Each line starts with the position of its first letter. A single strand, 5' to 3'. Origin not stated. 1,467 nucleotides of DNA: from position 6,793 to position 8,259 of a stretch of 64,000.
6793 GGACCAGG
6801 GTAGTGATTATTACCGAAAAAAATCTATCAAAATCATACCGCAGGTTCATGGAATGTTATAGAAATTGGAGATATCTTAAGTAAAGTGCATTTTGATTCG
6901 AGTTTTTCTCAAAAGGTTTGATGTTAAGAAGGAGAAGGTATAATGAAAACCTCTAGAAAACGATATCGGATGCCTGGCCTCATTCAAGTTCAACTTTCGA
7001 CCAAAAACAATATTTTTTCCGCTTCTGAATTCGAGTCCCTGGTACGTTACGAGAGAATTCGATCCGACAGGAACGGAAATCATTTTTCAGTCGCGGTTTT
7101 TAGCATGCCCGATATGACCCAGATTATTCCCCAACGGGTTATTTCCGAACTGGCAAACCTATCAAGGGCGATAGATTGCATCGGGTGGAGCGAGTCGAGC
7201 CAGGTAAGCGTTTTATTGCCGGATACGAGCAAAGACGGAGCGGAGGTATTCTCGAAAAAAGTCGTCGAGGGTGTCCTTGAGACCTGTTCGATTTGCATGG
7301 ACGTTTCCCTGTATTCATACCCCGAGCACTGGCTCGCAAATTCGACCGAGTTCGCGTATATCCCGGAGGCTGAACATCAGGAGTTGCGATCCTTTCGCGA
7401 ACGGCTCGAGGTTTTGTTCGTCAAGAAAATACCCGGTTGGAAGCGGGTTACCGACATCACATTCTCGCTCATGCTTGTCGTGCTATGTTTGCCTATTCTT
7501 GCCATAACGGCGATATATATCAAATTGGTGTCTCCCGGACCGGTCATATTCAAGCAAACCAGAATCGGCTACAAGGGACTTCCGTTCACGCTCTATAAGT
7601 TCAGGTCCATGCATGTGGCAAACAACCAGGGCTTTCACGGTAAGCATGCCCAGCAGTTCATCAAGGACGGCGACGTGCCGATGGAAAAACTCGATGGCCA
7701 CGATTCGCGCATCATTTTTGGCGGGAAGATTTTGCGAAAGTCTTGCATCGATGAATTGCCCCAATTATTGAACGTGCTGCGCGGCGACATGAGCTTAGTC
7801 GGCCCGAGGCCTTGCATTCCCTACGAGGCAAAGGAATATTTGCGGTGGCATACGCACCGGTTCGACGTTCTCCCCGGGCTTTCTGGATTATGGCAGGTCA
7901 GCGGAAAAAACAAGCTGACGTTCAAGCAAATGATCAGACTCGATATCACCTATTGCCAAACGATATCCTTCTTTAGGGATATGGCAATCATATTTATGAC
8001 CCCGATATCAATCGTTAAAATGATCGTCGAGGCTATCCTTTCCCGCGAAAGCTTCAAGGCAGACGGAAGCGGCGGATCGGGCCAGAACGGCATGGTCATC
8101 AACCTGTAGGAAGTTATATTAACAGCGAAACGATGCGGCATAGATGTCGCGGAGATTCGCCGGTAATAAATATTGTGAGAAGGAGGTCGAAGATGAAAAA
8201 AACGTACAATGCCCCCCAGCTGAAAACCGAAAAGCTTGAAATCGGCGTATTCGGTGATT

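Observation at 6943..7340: Degenerate GGDEF domain with an intact RxxD inhibitory-site motif fused to the priming sugar transferase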

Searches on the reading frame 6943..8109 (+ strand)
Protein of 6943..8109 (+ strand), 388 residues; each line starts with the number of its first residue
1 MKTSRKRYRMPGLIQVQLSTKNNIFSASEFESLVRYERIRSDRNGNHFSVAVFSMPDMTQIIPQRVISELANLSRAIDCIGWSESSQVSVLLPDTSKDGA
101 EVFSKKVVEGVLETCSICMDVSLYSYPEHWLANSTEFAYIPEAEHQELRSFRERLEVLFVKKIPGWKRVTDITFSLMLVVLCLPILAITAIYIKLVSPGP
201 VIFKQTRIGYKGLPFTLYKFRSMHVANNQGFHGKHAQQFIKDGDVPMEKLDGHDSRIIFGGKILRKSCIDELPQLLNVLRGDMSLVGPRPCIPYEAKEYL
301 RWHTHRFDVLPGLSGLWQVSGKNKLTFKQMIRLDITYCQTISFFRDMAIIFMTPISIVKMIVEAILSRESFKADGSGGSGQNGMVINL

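Call 3: search_protein_families(library=pfam, proteins=[window:6943-8109:+], max_evalue=10)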
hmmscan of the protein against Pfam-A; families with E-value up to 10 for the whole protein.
window:6943-8109:+ (388 aa): 3 families
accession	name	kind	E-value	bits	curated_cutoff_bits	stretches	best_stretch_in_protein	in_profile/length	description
PF02397.22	Bac_transf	-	9.9e-57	191.8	27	1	167-358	1-178/179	Bacterial sugar transferase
PF14443.11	DBC1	-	0.083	13.4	27.2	1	34-72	70-108/122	DBC1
PF03814.21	KdpA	-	0.15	10.7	22.6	1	176-238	409-470/548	Potassium-transporting ATPase A subunit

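Call 4: search_protein_families(library=ncbifam, proteins=[window:6943-8109:+], max_evalue=10)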
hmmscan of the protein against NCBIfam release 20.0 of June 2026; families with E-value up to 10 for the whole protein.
window:6943-8109:+ (388 aa): 10 families
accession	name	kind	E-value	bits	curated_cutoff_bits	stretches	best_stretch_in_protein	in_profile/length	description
TIGR03025.1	EPS_sugtrans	subfamily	6.4e-71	239.9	295.55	1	166-358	257-439/445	exopolysaccharide biosynthesis polyprenyl glycosylphosphotransferase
TIGR03023.1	WcaJ_sugtrans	equivalog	8.6e-58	196.7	410.75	1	165-358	261-447/453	undecaprenyl-phosphate glucose phosphotransferase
TIGR03022.1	WbaP_sugtrans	subfamily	1.3e-54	186.2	403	1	166-354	258-446/456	undecaprenyl-phosphate galactose phosphotransferase WbaP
NF041877.1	EPS_EpsZ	equivalog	7.1e-50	170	800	1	167-353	266-448/459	exopolysaccharide biosynthesis polyisoprenyl-phosphate hexose-1-phosphate transferase EpsZ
NF052601.1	undeca_RfbP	equivalog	2.5e-47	161.2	330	1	163-357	41-234/244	undecaprenyl-phosphate galactose phosphotransferase family protein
TIGR03013.1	EpsB_2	subfamily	2.5e-41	142.2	393.35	1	167-357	255-435/443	TIGR03013 family XrtA/PEP-CTERM system glycosyltransferase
NF007518.0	PRK10124.1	equivalog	2.9e-34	118.6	684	1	167-353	274-453/464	undecaprenyl-phosphate glucose phosphotransferase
NF011751.0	PRK15204.1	equivalog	1.2e-33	116.5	907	1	166-356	279-468/476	undecaprenyl-phosphate galactose phosphotransferase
NF050817.1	PolSacchBiosHfsE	equivalog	1.1e-28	100.2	750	1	167-353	272-455/467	polysaccharide biosynthesis protein HfsE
NF045514.1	glycotran_HepC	equivalog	1.6e-23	83.2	140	1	165-296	115-217/220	heterocyst development glycosyltransferase HepC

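Call 11: find_homologous_proteins(query=window:6943-8109:+, max_evalue=1e-20)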
Query window:6943-8109:+ (388 aa): 7732 proteins with E <= 1e-20 among 8000 candidates; the best 120 are listed.
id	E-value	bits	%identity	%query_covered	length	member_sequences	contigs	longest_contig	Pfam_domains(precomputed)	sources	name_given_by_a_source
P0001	1.7e-260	882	100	100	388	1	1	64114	PF02397.23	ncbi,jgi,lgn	-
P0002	5.3e-167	574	64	99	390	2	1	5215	PF02397.23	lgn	-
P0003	1.1e-159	550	62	100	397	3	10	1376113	PF02397.23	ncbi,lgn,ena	-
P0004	2.1e-159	549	61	99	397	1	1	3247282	PF02397.23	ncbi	-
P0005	3.1e-159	548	63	96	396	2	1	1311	PF02397.23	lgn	-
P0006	4.3e-140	485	60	89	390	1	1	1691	PF02397.23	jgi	jgi:lipopolysaccharide/colanic/teichoic acid biosynthesis glycosyltransferase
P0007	1.1e-139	484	59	92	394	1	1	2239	PF02397.23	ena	-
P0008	4.6e-139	482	60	89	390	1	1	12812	PF02397.23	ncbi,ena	-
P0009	1.8e-137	477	58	94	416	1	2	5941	PF02397.23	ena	-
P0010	6.8e-137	475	57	92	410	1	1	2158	PF02397.23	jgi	-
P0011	1.5e-136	474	59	89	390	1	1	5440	PF02397.23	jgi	-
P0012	6.9e-136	471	57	90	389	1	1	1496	PF02397.23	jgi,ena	-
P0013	7.1e-136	471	57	91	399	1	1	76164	PF02397.23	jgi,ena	-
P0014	8.9e-136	471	58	90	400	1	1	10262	PF02397.23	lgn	-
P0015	3.1e-135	469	58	88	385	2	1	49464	PF02397.23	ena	-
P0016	4.7e-135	469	57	91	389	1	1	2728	PF02397.23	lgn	-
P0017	6.8e-135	468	56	93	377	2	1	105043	PF02397.23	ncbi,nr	ncbi:MAG: sugar transferase [Spirochaetales bacterium]|nr:sugar transferase [Spirochaetales bacteriu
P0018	1.0e-134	468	58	92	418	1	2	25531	PF02397.23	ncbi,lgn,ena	-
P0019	7.1e-134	465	57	90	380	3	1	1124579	PF02397.23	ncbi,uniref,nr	ncbi:sugar transferase [Spirochaeta isovalerica]|uniref:Lipopolysaccharide/colanic/teichoic acid bio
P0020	2.9e-133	463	54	98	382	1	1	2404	PF02397.23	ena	-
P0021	1.1e-132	461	56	92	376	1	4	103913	PF02397.23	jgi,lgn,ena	-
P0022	1.1e-132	461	57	93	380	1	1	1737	PF02397.23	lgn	-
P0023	4.5e-132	459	55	96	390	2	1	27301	PF02397.23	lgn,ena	-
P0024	7.1e-132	458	56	92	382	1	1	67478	PF02397.23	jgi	-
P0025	1.1e-131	458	55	93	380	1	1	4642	PF02397.23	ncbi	-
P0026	1.3e-131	457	55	94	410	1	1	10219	PF02397.23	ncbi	-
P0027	3.1e-131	456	56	89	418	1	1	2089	PF02397.23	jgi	jgi:lipopolysaccharide/colanic/teichoic acid biosynthesis glycosyltransferase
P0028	3.7e-131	456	55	93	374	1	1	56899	PF02397.23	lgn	-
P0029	4.8e-131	456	56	94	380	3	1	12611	PF02397.23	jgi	-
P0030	1.2e-130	454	55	95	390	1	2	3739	PF02397.23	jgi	-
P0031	2.0e-130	453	57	89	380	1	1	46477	PF02397.23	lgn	-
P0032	2.6e-130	453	56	90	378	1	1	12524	PF02397.23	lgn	-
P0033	7.8e-130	452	54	91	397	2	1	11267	PF02397.23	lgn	-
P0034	1.0e-129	451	57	92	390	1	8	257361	PF02397.23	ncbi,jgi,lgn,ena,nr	ncbi:MAG TPA: sugar transferase [Spirochaetales bacterium]|nr:sugar transferase [Spirochaetales bact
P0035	1.1e-129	451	56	90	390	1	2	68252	PF02397.23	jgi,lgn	-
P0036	1.3e-129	451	55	96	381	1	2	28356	PF02397.23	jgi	jgi:lipopolysaccharide/colanic/teichoic acid biosynthesis glycosyltransferase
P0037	2.0e-129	450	55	94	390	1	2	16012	PF02397.23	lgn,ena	-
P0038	3.5e-129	449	55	91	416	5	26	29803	PF02397.23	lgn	-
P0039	3.6e-129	449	55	89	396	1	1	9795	PF02397.23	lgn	-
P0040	5.1e-129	449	54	93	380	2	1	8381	PF02397.23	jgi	jgi:lipopolysaccharide/colanic/teichoic acid biosynthesis glycosyltransferase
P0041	7.3e-129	448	55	89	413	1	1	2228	PF02397.23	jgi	-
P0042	9.2e-129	448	57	91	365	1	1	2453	PF02397.23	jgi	-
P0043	2.1e-128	447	55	91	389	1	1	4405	PF02397.23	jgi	jgi:lipopolysaccharide/colanic/teichoic acid biosynthesis glycosyltransferase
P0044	5.6e-128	445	56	90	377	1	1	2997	PF02397.23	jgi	-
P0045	7.1e-128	445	55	92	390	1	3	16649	PF02397.23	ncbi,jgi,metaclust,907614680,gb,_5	metaclust:\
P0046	8.2e-128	445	53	95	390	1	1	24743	PF02397.23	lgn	-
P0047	1.5e-127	444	54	93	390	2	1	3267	PF02397.23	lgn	-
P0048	2.0e-127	444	55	93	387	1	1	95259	PF02397.23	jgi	-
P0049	4.6e-127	442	54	93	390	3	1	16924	PF02397.23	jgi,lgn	jgi:lipopolysaccharide/colanic/teichoic acid biosynthesis glycosyltransferase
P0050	8.8e-127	441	55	90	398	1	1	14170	PF02397.23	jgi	jgi:lipopolysaccharide/colanic/teichoic acid biosynthesis glycosyltransferase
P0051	1.7e-126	441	56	90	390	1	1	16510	PF02397.23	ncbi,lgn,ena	-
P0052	2.1e-126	440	55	89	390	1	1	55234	PF02397.23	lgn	-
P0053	3.4e-125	436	53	91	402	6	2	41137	PF02397.23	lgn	-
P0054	1.9e-124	434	55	92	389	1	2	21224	PF02397.23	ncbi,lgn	-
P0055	2.4e-124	433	55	91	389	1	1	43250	PF02397.23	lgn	-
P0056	3.7e-124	433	54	90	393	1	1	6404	PF02397.23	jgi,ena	-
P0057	4.1e-124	433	54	90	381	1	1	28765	PF02397.23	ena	-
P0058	7.6e-124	432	53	94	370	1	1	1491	PF02397.23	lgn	-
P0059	1.3e-123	431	54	91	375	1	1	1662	PF02397.23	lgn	-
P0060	1.5e-120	421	52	95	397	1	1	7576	PF02397.23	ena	-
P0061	3.9e-120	420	52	93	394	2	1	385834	PF02397.23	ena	-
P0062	4.1e-120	420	51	95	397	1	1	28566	PF02397.23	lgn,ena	-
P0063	5.8e-120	419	52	91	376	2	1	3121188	PF02397.23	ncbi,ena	-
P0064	1.7e-119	417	51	95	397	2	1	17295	PF02397.23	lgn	-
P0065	2.6e-119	417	54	91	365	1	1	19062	PF02397.23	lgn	-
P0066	5.3e-119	416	52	91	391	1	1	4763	PF02397.23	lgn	-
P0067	5.7e-119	416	51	89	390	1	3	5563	PF02397.23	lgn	-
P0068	2.0e-118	414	50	95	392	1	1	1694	PF02397.23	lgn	-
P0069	8.8e-118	412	51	95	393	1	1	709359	PF02397.23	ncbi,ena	-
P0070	1.5e-116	408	51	91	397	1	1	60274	PF02397.23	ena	-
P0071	7.7e-116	405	49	95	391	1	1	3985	PF02397.23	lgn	-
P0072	1.1e-115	405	49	92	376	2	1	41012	PF02397.23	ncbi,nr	ncbi:MAG: sugar transferase, partial [Spirochaetes bacterium]|nr:sugar transferase [Spirochaetota ba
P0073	1.4e-115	405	50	95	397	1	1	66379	PF02397.23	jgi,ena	-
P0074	6.8e-115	402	47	88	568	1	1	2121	PF02397.23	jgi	jgi:lipopolysaccharide/colanic/teichoic acid biosynthesis glycosyltransferase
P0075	7.7e-115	402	51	91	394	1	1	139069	PF02397.23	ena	-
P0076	1.9e-112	394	48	92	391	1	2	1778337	PF02397.23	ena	-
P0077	2.6e-112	394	53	90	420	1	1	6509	PF02397.23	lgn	-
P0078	6.4e-112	393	50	91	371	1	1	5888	PF02397.23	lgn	-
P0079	8.0e-111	389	51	89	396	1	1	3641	PF02397.23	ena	-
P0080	9.4e-110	385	47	93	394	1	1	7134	PF02397.23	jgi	-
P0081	1.0e-109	385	50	91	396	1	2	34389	PF02397.23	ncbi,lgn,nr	ncbi:MAG: sugar transferase [Spirochaetales bacterium]|nr:sugar transferase [Spirochaetales bacteriu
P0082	2.9e-109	384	51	89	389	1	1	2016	PF02397.23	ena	-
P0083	3.2e-109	384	49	95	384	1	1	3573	PF02397.23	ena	-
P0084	3.0e-107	377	50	91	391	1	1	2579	PF02397.23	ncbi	-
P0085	2.6e-106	374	48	93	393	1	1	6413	PF02397.23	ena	-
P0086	7.7e-105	369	49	92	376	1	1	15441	PF02397.23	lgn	-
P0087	4.2e-104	367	48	93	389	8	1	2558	PF02397.23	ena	-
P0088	7.2e-104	366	62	66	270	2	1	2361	PF02397.23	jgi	-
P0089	1.7e-103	365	49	90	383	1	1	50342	PF02397.23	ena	-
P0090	3.1e-103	364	63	65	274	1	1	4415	PF02397.23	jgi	jgi:lipopolysaccharide/colanic/teichoic acid biosynthesis glycosyltransferase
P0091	5.7e-103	363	47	93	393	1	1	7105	PF02397.23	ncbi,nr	ncbi:MAG: sugar transferase [Spirochaetales bacterium]|nr:sugar transferase [Spirochaetales bacteriu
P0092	7.2e-103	363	49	90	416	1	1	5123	PF02397.23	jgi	jgi:lipopolysaccharide/colanic/teichoic acid biosynthesis glycosyltransferase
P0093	5.3e-102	360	69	57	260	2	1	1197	PF02397.23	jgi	-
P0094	2.7e-101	358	50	88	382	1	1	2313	PF02397.23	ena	-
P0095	3.4e-101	357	45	89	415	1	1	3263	PF02397.23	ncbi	-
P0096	6.1e-101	356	48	88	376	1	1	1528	PF02397.23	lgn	-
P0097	6.7e-101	356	47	90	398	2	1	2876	PF02397.23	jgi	-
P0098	1.0e-100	356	48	87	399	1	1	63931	PF02397.23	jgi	jgi:lipopolysaccharide/colanic/teichoic acid biosynthesis glycosyltransferase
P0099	1.1e-100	356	45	89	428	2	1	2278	PF02397.23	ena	-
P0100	1.3e-100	355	49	88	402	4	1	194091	PF02397.23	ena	-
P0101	2.9e-100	354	45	93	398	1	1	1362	PF02397.23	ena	-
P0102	4.9e-100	353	49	89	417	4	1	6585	PF02397.23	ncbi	ncbi:MAG: sugar transferase [Spirochaetaceae bacterium]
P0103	6.8e-100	353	46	92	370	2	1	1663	PF02397.23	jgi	jgi:lipopolysaccharide/colanic/teichoic acid biosynthesis glycosyltransferase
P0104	7.9e-100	353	49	89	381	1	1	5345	PF02397.23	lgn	-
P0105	1.4e-99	352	47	88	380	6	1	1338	PF02397.23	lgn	-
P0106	1.4e-99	352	47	90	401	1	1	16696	PF02397.23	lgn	-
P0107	2.0e-99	351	47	89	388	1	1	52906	PF02397.23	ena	-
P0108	2.1e-99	351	46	88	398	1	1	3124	PF02397.23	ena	-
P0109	2.4e-99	351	48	91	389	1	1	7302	PF02397.23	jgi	jgi:lipopolysaccharide/colanic/teichoic acid biosynthesis glycosyltransferase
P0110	2.9e-99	351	47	93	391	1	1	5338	PF02397.23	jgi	-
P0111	3.3e-99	351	50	89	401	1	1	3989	PF02397.23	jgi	jgi:lipopolysaccharide/colanic/teichoic acid biosynthesis glycosyltransferase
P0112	6.1e-99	350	48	89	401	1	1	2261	PF02397.23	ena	-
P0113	7.9e-99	349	47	90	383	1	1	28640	PF02397.23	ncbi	-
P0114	9.1e-99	349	48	87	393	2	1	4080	PF02397.23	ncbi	-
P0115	1.3e-98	349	48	89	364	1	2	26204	PF02397.23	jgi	jgi:lipopolysaccharide/colanic/teichoic acid biosynthesis glycosyltransferase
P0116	1.4e-98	349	45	89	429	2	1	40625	PF02397.23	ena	-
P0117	1.8e-98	348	46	90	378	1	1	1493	PF02397.23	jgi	jgi:lipopolysaccharide/colanic/teichoic acid biosynthesis glycosyltransferase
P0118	1.9e-98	348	45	90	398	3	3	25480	PF02397.23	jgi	-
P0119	2.3e-98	348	47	91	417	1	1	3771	PF02397.23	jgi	jgi:lipopolysaccharide/colanic/teichoic acid biosynthesis glycosyltransferase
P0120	2.7e-98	348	46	97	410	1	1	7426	PF02397.23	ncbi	-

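Call 31: predict_structure(alignment_id=A1)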
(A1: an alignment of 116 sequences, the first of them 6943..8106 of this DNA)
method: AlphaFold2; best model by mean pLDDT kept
length: 388 residues; sequences in the alignment: 116
mean_pLDDT: 89.0   pTM: 0.85
mean pLDDT of the five models: 89.0, 88.2, 87.0, 86.4, 86.1
residues with pLDDT >= 90: 282; 70-90: 67; 50-70: 28; < 50: 11
segments of 3 or more residues with pLDDT < 50: 380-388
pLDDT, mean of each block of 10 residues (from residue 1): 52 62 88 95 94 87 92 95 88 97 98 96 94 81 89 93 96 98 98 97 96 95 93 91 91 92 95 98 96 90 89 79 87 93 96 93 90 66 42
secondary structure, 60 per line:
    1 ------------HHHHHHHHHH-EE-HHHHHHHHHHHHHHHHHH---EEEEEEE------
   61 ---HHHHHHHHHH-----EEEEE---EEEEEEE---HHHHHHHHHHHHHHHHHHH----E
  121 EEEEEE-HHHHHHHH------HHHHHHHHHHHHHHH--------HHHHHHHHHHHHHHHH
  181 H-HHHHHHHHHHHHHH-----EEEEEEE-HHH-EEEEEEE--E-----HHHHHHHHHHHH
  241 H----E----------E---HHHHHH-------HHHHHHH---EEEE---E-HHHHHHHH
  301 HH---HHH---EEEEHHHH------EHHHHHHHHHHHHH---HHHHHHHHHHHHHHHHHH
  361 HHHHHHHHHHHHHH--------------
elements in order: H13-22 H27-44 E48-54 H64-73 E79-83 E87-93 H97-115 E120-126 H128-135 H142-156 H165-181 H183-196 E202-208 E214-220 H229-241 H261-266 H274-280 E284-287 H293-302 E312-315 H316-319 H327-339 H343-374

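Call 46: list_cluster_members(proteins=[P0001, P0003, P0004, P0063, P0069])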
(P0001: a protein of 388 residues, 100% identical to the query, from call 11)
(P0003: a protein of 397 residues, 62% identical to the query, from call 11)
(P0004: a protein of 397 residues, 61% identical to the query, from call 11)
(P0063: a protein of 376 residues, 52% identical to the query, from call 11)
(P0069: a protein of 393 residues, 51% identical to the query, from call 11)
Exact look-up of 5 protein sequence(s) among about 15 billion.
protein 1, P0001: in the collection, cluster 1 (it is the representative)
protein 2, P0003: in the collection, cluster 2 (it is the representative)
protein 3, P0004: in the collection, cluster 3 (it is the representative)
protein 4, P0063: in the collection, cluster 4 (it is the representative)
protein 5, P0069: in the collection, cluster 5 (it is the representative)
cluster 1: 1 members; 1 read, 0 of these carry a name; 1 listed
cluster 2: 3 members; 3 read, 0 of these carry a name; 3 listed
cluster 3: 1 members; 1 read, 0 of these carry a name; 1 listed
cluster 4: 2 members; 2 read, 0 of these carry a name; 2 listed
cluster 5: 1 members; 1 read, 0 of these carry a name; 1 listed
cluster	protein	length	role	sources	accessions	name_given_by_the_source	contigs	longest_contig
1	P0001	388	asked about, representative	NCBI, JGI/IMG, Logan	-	-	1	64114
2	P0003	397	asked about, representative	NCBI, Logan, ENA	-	-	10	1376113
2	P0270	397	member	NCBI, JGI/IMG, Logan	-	-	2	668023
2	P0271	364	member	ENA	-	-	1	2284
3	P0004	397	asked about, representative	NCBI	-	-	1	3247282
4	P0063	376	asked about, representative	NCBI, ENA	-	-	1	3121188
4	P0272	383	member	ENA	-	-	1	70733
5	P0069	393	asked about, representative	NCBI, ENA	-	-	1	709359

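Call 61: fold_search(model_id=the predicted structure, library=pdb)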
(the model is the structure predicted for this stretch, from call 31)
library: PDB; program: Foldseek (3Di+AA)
matches with E <= 10: 1530; with E <= 0.001: 54
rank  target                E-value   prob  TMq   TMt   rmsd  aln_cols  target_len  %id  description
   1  8g1n_A                4.2e-12  1.00  0.40  0.76   4.9       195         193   36  Structure of Campylobacter concisus PglC I57M/Q175M Variant with modeled C-terminus (released 2023-05-31)
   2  8g1n_B                6.3e-12  1.00  0.40  0.75   5.1       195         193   36  Structure of Campylobacter concisus PglC I57M/Q175M Variant with modeled C-terminus (released 2023-05-31)
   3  8e37_A                9.4e-12  1.00  0.40  0.79   4.9       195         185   35  Structure of Campylobacter concisus wild-type SeMet PglC (released 2023-09-06)
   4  8t53_A                1.1e-09  1.00  0.36  0.35   3.0       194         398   31  S. enterica WbaP in a styrene maleic acid liponanoparticle (released 2024-02-14)
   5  7e6g_B                1.8e-05  1.00  0.24  0.34   7.6       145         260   19  Crystal structure of diguanylate cyclase SiaD in complex with its activator SiaC from Pseudomonas aeruginosa (released 2021-09-22)
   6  5m3c_A                3.5e-05  1.00  0.26  0.24  15.3       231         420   12  Structure of the hybrid domain (GGDEF-EAL) of PA0575 from Pseudomonas aeruginosa PAO1 at 2.8 Ang. with GTP and Ca2+ bo (released 2017-12-20)
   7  5llx_A                4.2e-05  1.00  0.23  0.14   3.8       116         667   13  Bacteriophytochrome activated diguanylyl cyclase from Idiomarina species A28L with GTP bound (released 2017-03-15)
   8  6khu                  4.7e-05  1.00  0.25  0.69   2.7       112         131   12  The crystal structure of a DGC protein from Thermotoga maritima (released 2020-07-22)
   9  7e6g_A                5.3e-05  1.00  0.24  0.34   7.2       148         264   18  Crystal structure of diguanylate cyclase SiaD in complex with its activator SiaC from Pseudomonas aeruginosa (released 2021-09-22)
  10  3ign                  5.6e-05  1.00  0.22  0.47   4.6       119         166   20  Crystal Structure of the GGDEF domain from Marinobacter aquaeolei diguanylate cyclase complexed with c-di-GMP - Northeas (released 2009-08-11)
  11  5euh_A                8.0e-05  1.00  0.23  0.51   6.8       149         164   17  Crystal structure of the c-di-GMP-bound GGDEF domain of P. fluorescens GcbC (released 2015-12-30)
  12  6pwk_A                8.4e-05  0.99  0.21  0.20  18.4       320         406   11  Vibrio cholerae LapD S helix-GGDEF-EAL (bound to c-di-GMP) (released 2019-10-09)
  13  3i5a                  8.9e-05  1.00  0.23  0.28   4.8       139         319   16  Crystal structure of full-length WpsR from Pseudomonas syringae (released 2009-08-18)
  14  5m3c_B                9.5e-05  1.00  0.26  0.24  15.4       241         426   10  Structure of the hybrid domain (GGDEF-EAL) of PA0575 from Pseudomonas aeruginosa PAO1 at 2.8 Ang. with GTP and Ca2+ bo (released 2017-12-20)
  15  6pwk_B                9.5e-05  1.00  0.23  0.22  18.8       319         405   10  Vibrio cholerae LapD S helix-GGDEF-EAL (bound to c-di-GMP) (released 2019-10-09)
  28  4dmz_A                2.5e-04  1.00  0.22  0.29   3.6       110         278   17  PelD 156-455 from Pseudomonas aeruginosa PA14, apo form (released 2012-05-23)
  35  4etz_A                3.2e-04  1.00  0.22  0.29   5.1       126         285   17  Crystal Structure of PelD 158-CT from Pseudomonas aeruginosa PAO1 (released 2012-07-25)
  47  4etz_B                6.4e-04  1.00  0.22  0.28   3.7       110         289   19  Crystal Structure of PelD 158-CT from Pseudomonas aeruginosa PAO1 (released 2012-07-25)
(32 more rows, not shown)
